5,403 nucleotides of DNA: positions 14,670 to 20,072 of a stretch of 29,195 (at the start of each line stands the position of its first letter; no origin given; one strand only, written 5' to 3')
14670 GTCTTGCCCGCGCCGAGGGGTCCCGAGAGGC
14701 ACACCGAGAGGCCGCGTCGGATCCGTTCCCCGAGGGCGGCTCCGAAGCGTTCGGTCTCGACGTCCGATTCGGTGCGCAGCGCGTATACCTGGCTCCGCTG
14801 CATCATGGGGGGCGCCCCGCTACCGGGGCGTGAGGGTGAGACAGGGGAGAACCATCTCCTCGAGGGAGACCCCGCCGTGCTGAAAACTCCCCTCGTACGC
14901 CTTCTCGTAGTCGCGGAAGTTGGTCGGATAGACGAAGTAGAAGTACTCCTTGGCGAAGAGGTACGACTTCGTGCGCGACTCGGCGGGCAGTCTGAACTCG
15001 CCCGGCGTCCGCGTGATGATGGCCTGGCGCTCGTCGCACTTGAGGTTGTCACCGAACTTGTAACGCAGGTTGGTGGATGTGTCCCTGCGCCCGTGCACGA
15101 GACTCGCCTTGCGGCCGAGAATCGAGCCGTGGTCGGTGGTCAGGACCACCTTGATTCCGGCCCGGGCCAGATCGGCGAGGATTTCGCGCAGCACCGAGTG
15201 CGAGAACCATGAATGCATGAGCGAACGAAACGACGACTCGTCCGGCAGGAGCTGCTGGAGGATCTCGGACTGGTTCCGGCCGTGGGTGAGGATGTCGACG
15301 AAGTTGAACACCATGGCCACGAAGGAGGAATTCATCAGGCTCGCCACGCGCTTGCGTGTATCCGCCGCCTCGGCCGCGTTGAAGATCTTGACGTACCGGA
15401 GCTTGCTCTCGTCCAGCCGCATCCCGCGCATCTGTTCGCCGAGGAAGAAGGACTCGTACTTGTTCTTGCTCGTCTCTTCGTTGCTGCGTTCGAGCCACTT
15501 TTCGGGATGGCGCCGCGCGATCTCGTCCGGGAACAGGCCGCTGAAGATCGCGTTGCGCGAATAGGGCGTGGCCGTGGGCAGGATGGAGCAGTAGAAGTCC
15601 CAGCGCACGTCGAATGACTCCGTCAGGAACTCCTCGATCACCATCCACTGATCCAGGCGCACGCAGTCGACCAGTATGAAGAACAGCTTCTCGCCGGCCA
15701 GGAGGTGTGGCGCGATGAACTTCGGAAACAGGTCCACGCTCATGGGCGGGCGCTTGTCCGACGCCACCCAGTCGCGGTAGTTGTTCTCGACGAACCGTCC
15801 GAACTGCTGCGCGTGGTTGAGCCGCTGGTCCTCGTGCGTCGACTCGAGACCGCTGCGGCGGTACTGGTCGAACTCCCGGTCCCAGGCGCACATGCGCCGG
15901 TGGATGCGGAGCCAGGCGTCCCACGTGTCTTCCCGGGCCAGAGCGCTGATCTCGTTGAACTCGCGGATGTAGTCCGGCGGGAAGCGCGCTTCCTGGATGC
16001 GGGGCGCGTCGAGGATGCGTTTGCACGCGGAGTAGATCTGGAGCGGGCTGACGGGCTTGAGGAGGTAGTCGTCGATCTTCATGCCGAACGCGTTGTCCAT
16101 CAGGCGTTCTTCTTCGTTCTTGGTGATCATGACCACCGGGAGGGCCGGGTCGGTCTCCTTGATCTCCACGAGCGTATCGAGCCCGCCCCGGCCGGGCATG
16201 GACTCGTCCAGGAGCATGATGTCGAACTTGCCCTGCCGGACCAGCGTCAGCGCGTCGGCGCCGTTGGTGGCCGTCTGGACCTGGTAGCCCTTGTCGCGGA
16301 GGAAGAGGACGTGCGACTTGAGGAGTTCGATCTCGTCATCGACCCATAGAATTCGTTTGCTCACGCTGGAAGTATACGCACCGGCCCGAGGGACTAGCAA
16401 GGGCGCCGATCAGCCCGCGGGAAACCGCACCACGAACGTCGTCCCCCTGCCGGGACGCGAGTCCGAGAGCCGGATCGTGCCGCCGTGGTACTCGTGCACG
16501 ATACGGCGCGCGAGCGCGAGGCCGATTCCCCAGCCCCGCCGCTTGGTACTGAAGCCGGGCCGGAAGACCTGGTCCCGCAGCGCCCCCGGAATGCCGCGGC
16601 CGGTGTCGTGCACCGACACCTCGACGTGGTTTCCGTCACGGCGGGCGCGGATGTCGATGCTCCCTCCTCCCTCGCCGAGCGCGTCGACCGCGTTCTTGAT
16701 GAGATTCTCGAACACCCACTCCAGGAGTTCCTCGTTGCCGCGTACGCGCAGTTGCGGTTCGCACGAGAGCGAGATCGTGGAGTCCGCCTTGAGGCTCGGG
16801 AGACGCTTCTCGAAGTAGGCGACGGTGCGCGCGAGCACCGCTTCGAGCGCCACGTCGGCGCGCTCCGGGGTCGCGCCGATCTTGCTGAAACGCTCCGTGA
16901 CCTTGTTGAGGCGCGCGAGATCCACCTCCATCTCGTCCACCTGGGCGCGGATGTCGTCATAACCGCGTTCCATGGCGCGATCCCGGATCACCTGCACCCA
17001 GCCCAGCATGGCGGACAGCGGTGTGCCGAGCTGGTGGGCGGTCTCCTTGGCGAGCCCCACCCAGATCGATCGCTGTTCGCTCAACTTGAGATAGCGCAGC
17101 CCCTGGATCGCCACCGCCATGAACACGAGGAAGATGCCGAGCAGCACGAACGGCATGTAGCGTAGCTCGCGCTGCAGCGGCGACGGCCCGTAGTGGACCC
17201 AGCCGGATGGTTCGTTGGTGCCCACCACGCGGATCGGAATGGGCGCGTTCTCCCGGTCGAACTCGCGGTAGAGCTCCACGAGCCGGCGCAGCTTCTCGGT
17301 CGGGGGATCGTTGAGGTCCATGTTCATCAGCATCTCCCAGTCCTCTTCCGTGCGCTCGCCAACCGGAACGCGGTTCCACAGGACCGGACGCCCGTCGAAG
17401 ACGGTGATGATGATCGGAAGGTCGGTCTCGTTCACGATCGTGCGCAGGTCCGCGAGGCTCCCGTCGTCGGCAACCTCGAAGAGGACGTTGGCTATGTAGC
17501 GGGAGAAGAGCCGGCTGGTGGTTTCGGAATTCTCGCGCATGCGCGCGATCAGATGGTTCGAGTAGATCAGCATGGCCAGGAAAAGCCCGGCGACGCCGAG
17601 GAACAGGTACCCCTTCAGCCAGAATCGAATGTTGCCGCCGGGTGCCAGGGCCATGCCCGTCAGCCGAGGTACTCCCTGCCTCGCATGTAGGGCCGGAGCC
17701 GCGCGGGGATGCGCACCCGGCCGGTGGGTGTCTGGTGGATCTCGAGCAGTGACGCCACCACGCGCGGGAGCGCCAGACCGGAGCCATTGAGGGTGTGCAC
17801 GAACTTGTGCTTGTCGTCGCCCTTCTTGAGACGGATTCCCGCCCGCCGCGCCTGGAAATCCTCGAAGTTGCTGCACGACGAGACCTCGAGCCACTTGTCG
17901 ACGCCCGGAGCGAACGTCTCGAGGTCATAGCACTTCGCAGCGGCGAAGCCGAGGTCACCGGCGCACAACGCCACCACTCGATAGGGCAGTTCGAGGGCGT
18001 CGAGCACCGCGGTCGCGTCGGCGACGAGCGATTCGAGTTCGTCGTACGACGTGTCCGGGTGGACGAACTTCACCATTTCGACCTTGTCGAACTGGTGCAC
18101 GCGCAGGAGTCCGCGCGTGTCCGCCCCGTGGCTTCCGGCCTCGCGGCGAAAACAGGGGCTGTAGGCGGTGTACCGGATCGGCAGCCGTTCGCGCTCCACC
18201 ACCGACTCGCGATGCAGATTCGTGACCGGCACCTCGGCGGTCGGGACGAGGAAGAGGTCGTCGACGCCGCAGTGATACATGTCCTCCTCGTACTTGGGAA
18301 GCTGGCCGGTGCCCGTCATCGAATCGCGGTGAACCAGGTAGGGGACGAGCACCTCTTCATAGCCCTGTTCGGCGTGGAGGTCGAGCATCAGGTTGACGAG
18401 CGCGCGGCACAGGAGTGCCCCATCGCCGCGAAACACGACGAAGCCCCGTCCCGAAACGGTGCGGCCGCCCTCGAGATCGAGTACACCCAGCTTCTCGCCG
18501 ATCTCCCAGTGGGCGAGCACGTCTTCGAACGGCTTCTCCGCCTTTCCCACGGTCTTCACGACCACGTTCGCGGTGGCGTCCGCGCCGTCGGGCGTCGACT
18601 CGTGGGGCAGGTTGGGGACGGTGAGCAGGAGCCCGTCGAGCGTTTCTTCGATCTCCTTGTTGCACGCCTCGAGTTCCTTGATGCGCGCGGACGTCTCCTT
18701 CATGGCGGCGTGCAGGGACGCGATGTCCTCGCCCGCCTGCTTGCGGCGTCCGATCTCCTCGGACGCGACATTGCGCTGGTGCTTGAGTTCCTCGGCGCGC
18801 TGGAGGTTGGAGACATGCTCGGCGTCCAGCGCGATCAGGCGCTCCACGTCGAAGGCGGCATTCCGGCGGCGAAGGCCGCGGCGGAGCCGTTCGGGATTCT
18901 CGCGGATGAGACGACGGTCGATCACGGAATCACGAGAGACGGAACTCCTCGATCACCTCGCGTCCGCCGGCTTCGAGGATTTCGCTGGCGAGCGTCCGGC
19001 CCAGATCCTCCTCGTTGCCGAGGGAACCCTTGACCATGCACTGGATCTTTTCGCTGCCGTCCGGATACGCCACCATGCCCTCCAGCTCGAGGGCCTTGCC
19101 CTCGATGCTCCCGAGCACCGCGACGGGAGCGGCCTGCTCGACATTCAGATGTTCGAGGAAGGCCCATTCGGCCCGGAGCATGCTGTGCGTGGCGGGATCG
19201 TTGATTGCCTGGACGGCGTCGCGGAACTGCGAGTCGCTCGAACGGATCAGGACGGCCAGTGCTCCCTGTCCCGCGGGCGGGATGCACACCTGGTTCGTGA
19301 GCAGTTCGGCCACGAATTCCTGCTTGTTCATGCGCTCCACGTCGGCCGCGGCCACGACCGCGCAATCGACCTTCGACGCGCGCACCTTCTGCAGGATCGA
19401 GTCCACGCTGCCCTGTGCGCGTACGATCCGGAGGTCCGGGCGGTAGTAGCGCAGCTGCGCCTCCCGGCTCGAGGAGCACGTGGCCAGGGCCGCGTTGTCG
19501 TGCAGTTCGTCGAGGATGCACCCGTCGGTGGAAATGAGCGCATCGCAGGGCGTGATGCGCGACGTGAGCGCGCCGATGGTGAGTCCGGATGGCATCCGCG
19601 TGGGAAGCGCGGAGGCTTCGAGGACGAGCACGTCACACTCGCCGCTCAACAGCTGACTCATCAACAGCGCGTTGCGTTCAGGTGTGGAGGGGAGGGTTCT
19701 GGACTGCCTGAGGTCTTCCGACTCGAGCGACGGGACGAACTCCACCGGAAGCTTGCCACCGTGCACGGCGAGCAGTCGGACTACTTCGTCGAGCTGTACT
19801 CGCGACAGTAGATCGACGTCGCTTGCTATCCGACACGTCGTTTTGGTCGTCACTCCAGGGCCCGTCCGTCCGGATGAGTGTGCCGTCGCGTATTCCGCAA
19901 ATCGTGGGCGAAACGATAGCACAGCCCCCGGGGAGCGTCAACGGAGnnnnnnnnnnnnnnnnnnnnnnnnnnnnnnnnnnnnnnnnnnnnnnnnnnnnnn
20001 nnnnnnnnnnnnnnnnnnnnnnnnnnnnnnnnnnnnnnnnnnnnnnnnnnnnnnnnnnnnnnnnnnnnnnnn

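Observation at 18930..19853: Intact but catalytically dead HemC: a porphobilinogen-deaminase pseudoenzyme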

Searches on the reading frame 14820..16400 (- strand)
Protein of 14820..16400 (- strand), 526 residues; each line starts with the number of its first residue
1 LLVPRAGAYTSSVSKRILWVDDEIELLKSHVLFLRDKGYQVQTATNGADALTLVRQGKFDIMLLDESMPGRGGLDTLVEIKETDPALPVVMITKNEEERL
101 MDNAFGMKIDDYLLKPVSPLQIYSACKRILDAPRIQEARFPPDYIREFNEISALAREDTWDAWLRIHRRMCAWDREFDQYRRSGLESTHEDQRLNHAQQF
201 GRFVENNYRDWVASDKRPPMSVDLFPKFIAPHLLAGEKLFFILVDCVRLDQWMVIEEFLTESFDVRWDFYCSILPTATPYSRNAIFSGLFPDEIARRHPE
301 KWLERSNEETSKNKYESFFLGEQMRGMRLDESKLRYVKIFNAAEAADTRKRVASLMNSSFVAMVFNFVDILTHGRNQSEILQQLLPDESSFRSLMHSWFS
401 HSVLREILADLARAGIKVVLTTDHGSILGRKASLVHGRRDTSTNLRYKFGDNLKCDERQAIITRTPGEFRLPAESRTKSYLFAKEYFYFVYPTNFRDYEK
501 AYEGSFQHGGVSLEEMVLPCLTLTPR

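Call 52: search_protein_families(library=pfam, proteins=[window:14820-16400:-], max_evalue=0.00001)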
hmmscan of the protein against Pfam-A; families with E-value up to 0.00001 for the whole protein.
window:14820-16400:- (526 aa): 2 families
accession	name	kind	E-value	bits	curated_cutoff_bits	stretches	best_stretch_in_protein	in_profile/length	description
PF00072.30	Response_reg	-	1.8e-24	86.5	30.2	1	17-125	1-109/111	Response regulator receiver domain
PF08665.17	PglZ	-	1.6e-15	58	25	1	237-430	1-176/179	PglZ domain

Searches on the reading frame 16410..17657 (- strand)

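Call 52: search_protein_families(library=pfam, proteins=[window:16410-17657:-], max_evalue=0.00001)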
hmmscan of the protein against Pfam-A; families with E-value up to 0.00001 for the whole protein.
window:16410-17657:- (415 aa): 1 family
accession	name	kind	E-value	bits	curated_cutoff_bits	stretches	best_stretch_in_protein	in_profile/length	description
PF02518.31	HATPase_c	-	1.8e-24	86.7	26.4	1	307-414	1-109/111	Histidine kinase-, DNA gyrase B-, and HSP90-like ATPase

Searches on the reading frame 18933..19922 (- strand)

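Call 4: search_protein_families(library=pfam, proteins=[window:18933-19922:-], max_evalue=1)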
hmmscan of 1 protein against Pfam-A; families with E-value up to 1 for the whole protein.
window:18933-19922:- (330 aa): 4 families
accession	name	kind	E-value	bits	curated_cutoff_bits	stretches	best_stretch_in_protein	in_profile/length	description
PF01379.25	Porphobil_deam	-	2e-33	116.1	22.1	1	32-234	3-206/207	Porphobilinogen deaminase, dipyromethane cofactor binding domain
PF03900.20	Porphobil_deamC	-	1.7e-09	38.3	26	1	250-316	5-73/74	Porphobilinogen deaminase, C-terminal domain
PF01637.24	ATPase_2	-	0.13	12.4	33.2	1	169-264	94-187/225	ATPase domain predominantly from Archaea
PF00497.25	SBP_bac_3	-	0.23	11.6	26.4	1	170-239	44-111/132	Bacterial extracellular solute-binding proteins, family 3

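Call 5: search_protein_families(library=ncbifam, proteins=[window:18933-19922:-], max_evalue=1)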
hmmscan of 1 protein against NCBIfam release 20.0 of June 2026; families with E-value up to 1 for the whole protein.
window:18933-19922:- (330 aa): 2 families
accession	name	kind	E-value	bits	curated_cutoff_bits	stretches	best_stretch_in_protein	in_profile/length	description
TIGR00212.1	hemC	equivalog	1.1e-48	165.7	164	1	32-318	3-292/293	hydroxymethylbilane synthase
NF002202.0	PRK01066.1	equivalog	1.2e-16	60.7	251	1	26-241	17-230/241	hydroxymethylbilane synthase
